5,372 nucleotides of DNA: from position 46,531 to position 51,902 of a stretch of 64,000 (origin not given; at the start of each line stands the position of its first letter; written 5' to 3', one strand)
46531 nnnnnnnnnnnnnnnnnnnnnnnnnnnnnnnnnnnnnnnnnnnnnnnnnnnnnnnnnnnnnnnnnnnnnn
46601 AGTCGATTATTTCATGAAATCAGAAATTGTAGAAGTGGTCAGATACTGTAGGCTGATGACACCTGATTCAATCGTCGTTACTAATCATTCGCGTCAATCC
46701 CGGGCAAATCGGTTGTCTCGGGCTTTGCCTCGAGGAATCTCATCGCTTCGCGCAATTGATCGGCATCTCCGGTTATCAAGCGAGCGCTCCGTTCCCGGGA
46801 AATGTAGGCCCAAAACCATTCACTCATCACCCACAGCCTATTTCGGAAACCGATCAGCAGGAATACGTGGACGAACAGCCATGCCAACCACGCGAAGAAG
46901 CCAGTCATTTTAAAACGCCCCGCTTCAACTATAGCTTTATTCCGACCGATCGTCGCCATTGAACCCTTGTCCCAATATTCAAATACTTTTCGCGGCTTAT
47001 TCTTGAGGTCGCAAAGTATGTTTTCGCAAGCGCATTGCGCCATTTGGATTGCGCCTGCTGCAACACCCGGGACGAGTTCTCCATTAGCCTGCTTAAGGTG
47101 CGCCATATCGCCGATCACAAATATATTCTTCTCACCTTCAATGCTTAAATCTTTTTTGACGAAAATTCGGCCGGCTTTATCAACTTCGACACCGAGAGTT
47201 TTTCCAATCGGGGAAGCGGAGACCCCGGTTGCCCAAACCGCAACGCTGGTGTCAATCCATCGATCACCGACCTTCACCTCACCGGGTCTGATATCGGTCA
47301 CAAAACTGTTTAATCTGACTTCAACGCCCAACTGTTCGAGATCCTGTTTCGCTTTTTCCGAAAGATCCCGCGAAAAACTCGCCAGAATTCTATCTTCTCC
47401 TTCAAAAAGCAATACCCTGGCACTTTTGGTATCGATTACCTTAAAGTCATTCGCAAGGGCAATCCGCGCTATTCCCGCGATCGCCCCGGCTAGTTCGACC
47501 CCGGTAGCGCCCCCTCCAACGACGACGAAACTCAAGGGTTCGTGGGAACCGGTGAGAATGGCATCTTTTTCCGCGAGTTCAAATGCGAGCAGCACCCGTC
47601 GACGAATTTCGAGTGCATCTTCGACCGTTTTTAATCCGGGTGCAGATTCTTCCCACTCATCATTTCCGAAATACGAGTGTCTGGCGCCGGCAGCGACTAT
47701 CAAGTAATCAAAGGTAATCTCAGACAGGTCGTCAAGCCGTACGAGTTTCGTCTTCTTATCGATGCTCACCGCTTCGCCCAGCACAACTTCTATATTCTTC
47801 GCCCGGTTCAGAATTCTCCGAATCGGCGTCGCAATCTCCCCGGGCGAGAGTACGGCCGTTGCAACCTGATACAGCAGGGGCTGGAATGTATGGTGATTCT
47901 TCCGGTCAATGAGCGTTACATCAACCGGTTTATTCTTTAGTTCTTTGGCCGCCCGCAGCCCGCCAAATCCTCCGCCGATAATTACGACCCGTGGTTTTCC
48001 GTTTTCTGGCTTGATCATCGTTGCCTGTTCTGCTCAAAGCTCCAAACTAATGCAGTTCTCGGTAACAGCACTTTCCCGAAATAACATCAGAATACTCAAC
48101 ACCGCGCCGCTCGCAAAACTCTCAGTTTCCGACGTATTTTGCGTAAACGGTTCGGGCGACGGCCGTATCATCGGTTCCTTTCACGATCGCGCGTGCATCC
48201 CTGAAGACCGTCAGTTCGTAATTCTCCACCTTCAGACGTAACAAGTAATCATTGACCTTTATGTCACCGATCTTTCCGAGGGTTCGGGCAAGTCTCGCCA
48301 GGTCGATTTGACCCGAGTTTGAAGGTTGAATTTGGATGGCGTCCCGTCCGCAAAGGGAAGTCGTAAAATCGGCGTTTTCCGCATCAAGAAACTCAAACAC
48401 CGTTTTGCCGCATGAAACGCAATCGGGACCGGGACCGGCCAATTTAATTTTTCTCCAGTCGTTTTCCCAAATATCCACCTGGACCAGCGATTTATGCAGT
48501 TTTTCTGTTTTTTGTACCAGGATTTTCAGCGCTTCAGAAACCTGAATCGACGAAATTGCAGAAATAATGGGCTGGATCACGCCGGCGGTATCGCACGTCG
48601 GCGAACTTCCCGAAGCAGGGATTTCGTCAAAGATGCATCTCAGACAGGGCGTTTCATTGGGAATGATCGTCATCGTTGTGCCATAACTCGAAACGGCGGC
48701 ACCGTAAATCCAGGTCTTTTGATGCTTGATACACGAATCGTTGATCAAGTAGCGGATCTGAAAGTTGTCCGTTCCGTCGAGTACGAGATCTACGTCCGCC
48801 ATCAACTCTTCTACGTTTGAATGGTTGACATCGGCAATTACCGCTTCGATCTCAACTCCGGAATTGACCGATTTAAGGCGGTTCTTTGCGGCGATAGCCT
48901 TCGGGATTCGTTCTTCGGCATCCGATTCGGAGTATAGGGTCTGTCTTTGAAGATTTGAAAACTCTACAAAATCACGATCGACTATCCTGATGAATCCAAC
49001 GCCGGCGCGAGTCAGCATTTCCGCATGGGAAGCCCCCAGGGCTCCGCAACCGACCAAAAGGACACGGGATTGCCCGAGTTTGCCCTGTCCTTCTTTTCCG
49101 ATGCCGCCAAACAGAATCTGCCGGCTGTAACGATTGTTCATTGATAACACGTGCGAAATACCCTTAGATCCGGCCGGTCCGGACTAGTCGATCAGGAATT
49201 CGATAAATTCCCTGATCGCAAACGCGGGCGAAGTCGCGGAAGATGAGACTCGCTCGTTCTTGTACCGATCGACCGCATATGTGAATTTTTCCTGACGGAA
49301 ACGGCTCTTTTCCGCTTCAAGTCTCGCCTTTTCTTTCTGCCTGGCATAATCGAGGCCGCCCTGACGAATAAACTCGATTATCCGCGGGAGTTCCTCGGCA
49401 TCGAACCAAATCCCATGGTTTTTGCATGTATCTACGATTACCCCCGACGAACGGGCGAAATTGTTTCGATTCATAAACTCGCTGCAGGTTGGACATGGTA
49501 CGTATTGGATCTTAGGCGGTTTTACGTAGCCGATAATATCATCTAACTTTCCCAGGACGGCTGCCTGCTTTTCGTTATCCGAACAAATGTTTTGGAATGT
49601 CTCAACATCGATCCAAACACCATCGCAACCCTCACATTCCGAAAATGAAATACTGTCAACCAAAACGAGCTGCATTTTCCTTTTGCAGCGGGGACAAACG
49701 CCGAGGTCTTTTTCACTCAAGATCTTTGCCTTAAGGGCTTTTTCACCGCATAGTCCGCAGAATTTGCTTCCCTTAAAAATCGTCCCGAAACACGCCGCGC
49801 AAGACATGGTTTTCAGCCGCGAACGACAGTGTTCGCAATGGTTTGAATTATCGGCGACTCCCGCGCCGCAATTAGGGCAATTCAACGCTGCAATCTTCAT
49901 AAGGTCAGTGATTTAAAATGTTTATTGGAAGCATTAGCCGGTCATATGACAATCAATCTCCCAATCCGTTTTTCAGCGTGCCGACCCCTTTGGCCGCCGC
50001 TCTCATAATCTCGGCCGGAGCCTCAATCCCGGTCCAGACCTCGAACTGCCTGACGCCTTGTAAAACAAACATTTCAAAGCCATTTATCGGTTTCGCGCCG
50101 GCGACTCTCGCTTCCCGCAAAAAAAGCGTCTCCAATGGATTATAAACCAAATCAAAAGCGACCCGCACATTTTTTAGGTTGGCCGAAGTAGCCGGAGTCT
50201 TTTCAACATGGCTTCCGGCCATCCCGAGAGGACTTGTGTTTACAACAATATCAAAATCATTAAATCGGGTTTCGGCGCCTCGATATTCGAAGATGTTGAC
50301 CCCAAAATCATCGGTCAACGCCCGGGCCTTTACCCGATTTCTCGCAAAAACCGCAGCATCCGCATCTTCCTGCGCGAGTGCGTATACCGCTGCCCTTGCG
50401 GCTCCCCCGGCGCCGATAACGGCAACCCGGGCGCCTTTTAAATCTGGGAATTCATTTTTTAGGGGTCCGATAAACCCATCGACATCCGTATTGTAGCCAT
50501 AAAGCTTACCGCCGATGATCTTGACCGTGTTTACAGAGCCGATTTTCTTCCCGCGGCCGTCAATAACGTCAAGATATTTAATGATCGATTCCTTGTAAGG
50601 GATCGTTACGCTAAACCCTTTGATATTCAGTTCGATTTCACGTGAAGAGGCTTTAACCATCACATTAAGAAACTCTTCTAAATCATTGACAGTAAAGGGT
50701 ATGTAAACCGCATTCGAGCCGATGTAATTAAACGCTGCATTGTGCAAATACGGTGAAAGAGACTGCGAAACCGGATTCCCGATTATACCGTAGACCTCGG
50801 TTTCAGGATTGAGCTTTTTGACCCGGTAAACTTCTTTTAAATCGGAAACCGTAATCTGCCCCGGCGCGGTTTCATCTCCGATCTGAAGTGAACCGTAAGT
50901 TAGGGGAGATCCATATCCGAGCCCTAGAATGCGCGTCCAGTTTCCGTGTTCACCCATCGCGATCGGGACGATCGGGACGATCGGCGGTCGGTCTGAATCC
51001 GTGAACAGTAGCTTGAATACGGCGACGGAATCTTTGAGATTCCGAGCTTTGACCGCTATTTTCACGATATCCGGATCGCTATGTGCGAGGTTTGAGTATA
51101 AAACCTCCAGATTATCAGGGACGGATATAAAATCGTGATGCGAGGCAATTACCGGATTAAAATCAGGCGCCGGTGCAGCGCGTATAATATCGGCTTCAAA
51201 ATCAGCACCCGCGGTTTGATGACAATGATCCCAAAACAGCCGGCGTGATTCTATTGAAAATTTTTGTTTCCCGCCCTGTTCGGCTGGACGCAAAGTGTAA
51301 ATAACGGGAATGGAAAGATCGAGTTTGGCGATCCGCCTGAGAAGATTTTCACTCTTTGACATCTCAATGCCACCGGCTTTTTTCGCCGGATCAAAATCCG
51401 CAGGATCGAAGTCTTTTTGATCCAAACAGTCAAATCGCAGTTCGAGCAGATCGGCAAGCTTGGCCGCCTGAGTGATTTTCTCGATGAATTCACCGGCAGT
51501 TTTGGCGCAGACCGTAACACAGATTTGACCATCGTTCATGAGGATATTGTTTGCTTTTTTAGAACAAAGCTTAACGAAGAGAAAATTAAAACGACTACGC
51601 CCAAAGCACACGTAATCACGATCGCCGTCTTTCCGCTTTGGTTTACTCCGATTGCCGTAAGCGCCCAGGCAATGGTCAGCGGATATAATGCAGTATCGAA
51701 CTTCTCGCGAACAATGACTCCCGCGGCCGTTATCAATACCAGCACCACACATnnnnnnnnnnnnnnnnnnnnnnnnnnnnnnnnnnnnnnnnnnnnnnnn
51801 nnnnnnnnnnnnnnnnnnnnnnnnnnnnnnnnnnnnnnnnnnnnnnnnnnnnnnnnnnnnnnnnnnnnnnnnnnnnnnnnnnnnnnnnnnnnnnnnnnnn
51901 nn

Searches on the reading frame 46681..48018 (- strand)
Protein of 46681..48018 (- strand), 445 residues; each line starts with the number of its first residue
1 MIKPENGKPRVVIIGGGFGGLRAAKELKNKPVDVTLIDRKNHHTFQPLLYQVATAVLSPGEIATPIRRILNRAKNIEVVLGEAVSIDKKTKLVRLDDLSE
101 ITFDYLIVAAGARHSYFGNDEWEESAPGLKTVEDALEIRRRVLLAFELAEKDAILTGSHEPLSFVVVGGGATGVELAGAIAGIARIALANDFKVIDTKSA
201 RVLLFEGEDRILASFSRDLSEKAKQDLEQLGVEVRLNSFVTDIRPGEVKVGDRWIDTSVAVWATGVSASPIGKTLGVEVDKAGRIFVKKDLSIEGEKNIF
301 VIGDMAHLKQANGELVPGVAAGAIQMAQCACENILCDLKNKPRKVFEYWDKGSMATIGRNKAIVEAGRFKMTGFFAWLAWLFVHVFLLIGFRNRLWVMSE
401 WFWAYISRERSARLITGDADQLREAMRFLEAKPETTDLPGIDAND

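Call 38: search_protein_families(library=pfam, proteins=[window:46681-48018:-], max_evalue=0.00001)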
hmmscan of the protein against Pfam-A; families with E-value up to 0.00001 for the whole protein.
window:46681-48018:- (445 aa): 5 families
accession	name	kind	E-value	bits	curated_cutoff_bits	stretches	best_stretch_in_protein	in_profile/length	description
PF07992.20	Pyr_redox_2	-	5.4e-51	174.2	26.1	1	10-324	2-288/291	Pyridine nucleotide-disulphide oxidoreductase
PF00070.33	Pyr_redox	-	4.8e-15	56.3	22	1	164-248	2-71/82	Pyridine nucleotide-disulphide oxidoreductase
PF01266.30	DAO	-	3.1e-09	37.3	27.9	0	10-40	1-31/353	FAD dependent oxidoreductase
PF22366.1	NDH2_C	-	5.1e-08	33.4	27.7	1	351-404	2-56/62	NDH2 C-terminal domain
PF01134.28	GIDA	-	6.3e-06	25.9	22.1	0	11-42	2-32/391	Glucose inhibited division protein A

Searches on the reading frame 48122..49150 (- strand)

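Call 38: search_protein_families(library=pfam, proteins=[window:48122-49150:-], max_evalue=0.00001)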
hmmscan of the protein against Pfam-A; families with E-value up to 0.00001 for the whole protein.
window:48122-49150:- (342 aa): 1 family
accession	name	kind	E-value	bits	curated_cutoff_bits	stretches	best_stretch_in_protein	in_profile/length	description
PF00899.27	ThiF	-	3.9e-79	265.6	28.1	1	8-244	1-236/238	ThiF family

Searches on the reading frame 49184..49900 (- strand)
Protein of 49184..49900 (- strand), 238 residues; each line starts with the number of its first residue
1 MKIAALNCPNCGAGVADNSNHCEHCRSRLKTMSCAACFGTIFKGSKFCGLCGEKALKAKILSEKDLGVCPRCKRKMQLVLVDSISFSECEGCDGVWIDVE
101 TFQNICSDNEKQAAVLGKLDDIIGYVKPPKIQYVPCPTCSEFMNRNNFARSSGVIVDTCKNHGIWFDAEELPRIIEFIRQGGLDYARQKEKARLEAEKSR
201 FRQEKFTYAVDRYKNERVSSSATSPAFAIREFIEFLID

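Call 38: search_protein_families(library=pfam, proteins=[window:49184-49900:-], max_evalue=0.00001)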
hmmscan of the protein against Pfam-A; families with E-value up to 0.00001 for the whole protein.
window:49184-49900:- (238 aa): 2 families
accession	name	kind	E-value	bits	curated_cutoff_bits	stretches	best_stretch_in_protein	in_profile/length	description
PF13453.11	Zn_ribbon_TFIIB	-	1.1e-13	50.8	22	1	69-106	2-39/41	Transcription factor zinc-finger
PF12773.13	DZR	-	2.2e-07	31.3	27.3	1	8-52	1-45/45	Double zinc ribbon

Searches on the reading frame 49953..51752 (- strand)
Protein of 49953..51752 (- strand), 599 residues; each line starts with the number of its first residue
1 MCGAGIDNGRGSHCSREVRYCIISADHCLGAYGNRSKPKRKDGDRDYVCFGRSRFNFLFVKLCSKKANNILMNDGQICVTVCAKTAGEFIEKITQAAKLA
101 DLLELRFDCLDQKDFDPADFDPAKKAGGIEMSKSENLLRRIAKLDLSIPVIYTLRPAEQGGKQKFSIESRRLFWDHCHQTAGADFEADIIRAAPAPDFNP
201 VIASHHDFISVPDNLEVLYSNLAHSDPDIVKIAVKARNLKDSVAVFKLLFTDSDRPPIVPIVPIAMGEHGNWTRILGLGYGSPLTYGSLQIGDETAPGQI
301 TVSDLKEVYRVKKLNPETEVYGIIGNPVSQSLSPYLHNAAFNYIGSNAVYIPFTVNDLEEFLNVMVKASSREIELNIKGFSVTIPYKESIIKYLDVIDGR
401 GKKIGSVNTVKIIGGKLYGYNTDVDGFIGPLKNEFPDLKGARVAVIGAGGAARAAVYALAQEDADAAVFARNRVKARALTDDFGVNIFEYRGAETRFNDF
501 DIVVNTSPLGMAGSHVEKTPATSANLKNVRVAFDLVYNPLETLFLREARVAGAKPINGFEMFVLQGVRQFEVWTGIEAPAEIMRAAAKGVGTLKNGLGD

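Call 38: search_protein_families(library=pfam, proteins=[window:49953-51752:-], max_evalue=0.00001)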
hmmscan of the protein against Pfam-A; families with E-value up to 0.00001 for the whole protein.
window:49953-51752:- (599 aa): 4 families
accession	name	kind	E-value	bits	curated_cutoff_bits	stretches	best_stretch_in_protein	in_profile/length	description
PF01487.21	DHquinase_I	-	2.1e-40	139.7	22.2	1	78-309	1-230/230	Type I 3-dehydroquinase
PF08501.16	Shikimate_dh_N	-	7.4e-23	81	27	1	323-410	1-83/83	Shikimate dehydrogenase substrate binding domain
PF18317.6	SDH_C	-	2e-11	43.9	25.8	1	558-588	1-31/31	Shikimate 5'-dehydrogenase C-terminal domain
PF01488.26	Shikimate_DH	-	2.8e-07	31.1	24.3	1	432-505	4-81/138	Shikimate / quinate 5-dehydrogenase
